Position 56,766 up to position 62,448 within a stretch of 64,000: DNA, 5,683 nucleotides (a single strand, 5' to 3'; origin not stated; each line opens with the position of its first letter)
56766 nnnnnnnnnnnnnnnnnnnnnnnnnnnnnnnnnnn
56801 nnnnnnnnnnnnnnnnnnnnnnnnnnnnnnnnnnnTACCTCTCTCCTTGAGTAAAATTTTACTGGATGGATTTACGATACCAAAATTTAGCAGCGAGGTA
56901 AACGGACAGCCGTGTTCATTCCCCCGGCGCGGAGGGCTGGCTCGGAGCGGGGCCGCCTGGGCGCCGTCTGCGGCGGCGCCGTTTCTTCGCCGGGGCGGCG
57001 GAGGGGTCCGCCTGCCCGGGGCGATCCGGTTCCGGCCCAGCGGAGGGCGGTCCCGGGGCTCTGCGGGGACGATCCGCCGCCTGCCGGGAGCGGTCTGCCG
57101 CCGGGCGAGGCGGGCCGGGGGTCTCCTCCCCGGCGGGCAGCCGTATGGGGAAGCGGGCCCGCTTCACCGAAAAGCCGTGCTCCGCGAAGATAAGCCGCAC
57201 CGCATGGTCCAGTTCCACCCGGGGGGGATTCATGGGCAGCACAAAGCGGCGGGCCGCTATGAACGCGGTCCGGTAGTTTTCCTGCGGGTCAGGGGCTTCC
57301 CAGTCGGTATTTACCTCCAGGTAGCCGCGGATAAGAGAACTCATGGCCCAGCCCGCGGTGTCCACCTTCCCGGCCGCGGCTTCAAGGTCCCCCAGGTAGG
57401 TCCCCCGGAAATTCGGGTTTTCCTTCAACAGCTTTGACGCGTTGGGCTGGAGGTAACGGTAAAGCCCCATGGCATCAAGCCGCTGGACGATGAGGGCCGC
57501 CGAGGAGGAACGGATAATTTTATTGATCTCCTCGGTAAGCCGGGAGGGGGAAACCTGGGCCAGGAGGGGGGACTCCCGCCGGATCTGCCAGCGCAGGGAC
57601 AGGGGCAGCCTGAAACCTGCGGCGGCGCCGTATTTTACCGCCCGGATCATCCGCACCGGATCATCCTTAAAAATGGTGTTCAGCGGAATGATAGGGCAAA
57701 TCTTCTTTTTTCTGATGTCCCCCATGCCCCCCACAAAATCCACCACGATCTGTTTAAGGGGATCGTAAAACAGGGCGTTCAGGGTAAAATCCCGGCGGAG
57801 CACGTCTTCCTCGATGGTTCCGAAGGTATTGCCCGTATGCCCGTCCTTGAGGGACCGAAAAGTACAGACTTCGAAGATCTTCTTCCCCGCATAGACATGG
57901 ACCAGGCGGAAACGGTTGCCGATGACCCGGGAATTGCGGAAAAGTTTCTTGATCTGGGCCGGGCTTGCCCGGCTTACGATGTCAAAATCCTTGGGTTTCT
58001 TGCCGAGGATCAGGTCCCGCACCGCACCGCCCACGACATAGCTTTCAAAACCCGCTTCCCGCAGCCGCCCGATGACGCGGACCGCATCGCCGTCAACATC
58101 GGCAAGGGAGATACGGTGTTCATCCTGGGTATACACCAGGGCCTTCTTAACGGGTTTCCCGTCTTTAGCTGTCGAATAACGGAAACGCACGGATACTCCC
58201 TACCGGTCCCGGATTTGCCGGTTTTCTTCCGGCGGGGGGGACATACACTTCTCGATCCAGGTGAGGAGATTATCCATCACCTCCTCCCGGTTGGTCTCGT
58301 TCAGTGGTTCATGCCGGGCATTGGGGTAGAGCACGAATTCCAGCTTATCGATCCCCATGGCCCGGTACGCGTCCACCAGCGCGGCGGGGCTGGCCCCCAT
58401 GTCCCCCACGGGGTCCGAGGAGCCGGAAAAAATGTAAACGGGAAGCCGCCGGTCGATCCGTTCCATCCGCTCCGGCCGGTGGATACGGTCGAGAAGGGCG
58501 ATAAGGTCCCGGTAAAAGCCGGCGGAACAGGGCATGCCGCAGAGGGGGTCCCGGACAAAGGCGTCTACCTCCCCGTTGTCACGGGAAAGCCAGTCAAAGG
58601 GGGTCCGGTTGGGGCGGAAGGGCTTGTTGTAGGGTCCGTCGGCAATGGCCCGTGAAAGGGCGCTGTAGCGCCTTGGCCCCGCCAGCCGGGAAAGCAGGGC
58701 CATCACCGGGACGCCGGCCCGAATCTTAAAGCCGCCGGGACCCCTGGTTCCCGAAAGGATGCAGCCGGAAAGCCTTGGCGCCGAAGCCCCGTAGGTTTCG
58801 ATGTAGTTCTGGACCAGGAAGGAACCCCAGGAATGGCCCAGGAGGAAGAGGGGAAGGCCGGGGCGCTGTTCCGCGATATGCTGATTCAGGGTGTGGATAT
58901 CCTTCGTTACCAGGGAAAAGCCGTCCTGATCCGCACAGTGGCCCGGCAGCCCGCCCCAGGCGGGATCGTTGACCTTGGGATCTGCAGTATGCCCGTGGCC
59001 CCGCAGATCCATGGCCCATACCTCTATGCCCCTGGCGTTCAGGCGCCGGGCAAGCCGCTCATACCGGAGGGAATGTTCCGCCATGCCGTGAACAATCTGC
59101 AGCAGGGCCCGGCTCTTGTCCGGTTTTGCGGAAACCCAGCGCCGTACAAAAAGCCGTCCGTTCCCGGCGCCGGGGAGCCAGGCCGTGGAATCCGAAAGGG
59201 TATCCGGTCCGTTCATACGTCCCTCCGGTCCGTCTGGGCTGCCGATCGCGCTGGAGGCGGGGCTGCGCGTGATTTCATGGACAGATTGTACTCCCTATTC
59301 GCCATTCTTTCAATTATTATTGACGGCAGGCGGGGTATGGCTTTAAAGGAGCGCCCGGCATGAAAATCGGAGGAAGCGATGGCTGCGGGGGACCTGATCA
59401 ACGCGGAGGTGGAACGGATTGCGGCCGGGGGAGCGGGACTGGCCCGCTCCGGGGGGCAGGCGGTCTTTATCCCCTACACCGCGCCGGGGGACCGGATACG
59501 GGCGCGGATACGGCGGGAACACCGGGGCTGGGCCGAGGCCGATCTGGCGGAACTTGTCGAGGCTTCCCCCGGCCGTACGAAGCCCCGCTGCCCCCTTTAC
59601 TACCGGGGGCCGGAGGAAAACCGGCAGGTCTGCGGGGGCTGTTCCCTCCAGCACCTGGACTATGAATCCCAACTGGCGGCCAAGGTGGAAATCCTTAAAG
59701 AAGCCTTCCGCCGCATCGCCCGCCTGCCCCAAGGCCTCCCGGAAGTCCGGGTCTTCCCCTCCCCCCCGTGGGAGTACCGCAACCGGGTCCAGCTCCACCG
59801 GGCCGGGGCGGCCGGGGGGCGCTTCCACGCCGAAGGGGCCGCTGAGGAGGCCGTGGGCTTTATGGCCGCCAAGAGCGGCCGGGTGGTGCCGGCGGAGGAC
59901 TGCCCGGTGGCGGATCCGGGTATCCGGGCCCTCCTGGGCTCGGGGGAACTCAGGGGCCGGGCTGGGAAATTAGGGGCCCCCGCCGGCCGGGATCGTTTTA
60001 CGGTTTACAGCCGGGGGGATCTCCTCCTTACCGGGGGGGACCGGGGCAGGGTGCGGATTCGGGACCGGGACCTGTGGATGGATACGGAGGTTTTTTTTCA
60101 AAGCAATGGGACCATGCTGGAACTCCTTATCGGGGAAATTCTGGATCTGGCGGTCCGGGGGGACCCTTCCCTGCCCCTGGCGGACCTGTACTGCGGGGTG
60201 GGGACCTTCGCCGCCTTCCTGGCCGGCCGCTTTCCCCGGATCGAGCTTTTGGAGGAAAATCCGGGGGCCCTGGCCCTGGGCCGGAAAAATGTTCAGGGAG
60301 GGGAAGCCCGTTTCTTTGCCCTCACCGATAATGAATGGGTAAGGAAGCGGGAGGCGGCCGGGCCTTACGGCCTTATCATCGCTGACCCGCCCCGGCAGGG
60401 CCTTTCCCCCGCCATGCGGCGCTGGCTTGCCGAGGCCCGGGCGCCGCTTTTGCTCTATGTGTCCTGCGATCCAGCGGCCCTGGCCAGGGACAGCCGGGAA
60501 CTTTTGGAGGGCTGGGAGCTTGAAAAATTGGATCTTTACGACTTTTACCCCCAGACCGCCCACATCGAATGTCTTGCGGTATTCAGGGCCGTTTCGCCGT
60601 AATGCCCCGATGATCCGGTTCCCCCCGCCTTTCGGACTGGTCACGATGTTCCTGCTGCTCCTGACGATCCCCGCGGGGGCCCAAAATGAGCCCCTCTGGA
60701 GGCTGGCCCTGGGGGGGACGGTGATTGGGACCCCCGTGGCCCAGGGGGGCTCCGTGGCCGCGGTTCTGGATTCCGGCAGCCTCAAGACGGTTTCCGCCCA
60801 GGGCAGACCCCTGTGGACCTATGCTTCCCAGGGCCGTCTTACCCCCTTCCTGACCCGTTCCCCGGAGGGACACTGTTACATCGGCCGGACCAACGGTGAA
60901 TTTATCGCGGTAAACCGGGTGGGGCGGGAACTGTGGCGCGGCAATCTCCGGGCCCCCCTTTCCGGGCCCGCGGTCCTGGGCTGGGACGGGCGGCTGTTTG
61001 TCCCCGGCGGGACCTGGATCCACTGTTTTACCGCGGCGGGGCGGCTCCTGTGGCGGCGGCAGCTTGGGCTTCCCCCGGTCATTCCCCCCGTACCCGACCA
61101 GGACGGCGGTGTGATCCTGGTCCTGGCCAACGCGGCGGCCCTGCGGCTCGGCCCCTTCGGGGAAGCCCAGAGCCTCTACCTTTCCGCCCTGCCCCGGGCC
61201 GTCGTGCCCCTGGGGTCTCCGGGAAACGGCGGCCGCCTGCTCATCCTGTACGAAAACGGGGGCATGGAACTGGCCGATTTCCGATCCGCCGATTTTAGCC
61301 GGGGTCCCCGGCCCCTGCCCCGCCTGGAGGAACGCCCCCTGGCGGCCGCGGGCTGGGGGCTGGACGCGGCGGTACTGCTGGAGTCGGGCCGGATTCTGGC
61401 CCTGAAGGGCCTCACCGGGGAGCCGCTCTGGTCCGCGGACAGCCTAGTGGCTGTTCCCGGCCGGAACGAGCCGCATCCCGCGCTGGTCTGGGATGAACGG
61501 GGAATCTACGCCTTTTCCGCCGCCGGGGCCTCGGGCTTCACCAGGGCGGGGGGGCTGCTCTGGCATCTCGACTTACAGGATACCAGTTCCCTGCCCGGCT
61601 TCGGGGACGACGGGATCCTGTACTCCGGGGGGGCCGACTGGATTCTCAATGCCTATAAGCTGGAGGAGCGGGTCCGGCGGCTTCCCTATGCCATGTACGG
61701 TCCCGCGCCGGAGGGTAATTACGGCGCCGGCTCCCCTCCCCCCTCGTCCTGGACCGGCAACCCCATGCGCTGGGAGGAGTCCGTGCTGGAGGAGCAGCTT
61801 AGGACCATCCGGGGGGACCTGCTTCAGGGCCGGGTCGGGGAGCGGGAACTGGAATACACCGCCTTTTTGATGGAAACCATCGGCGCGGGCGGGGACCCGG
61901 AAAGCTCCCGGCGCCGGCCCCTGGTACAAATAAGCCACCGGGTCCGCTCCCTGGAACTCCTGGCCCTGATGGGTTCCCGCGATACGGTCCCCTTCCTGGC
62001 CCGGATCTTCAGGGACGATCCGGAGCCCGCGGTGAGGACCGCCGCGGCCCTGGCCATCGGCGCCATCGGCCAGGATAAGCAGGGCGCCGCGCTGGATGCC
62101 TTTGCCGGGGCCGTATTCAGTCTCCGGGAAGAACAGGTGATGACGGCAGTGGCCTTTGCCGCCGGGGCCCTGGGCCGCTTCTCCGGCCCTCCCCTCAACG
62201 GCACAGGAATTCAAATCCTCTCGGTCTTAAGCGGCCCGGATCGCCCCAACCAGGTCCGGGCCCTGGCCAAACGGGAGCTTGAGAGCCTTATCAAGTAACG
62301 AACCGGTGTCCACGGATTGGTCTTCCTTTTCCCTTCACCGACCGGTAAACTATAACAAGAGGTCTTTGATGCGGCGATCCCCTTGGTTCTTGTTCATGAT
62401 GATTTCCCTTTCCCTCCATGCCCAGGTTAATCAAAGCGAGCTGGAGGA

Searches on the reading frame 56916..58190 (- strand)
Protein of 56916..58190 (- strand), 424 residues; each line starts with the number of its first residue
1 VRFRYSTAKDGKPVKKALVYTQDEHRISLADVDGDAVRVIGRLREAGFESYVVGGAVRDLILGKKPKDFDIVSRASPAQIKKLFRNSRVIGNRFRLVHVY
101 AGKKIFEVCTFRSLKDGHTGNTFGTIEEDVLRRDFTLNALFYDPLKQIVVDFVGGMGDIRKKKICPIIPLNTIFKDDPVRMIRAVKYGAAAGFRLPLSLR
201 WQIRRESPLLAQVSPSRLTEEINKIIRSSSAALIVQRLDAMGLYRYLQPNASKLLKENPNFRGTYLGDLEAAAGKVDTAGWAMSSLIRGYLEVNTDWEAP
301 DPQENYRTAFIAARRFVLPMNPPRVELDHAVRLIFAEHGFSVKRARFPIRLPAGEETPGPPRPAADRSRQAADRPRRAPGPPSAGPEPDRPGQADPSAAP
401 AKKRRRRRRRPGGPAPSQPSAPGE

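Call 62: search_protein_families(library=pfam, proteins=[window:56916-58190:-], max_evalue=0.00001)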
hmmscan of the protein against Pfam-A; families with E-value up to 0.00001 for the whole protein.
window:56916-58190:- (424 aa): 2 families
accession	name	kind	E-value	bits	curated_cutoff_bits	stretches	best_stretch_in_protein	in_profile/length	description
PF01743.26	PolyA_pol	-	7.9e-34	117.2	23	1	51-164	2-125/126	Poly A polymerase head domain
PF12627.12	PolyA_pol_RNAbd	-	8.9e-12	45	22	1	192-252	1-61/64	Probable RNA and SrmB- binding site of polymerase A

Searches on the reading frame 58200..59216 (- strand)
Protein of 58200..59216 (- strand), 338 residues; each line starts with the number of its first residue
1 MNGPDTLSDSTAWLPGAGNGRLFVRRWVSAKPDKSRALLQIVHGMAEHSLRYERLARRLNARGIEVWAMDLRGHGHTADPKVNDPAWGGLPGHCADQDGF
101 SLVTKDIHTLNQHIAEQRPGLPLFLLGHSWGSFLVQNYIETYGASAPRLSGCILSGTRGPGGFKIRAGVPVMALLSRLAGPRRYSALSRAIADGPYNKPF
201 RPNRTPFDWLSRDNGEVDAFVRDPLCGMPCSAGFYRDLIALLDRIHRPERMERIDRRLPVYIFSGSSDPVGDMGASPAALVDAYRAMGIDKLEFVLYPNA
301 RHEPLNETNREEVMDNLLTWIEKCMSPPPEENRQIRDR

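Call 62: search_protein_families(library=pfam, proteins=[window:58200-59216:-], max_evalue=0.00001)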
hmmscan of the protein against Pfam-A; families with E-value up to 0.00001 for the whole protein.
window:58200-59216:- (338 aa): 3 families
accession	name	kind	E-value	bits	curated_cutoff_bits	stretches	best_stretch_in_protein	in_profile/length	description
PF12146.15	Hydrolase_4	-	1.1e-50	172.6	27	1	34-309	2-239/239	Serine aminopeptidase, S33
PF12697.13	Abhydrolase_6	-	1.3e-16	62.4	26.3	1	42-314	4-215/217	Alpha/beta hydrolase family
PF00561.26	Abhydrolase_1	-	1.1e-13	51.9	25.8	1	41-157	5-102/245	alpha/beta hydrolase fold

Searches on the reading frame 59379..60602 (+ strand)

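Call 62: search_protein_families(library=pfam, proteins=[window:59379-60602:+], max_evalue=0.00001)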
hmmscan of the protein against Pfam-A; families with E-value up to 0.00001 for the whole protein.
window:59379-60602:+ (407 aa): 1 family
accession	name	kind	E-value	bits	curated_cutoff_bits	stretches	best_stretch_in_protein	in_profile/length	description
PF05958.17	tRNA_U5-meth_tr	-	3.9e-15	56.2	23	1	332-398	286-350/357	tRNA (Uracil-5-)-methyltransferase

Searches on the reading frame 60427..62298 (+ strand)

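Call 62: search_protein_families(library=pfam, proteins=[window:60427-62298:+], max_evalue=0.00001)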
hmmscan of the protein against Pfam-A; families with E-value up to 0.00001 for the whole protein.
window:60427-62298:+ (623 aa): 2 families
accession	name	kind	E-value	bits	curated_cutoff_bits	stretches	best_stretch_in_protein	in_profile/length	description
PF13360.13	PQQ_2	-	4.8e-13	49.8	27.6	0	160-235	6-81/233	Outer membrane protein assembly factor BamB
PF13646.12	HEAT_2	-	8.9e-08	32.8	27.7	1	504-558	16-69/88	HEAT repeats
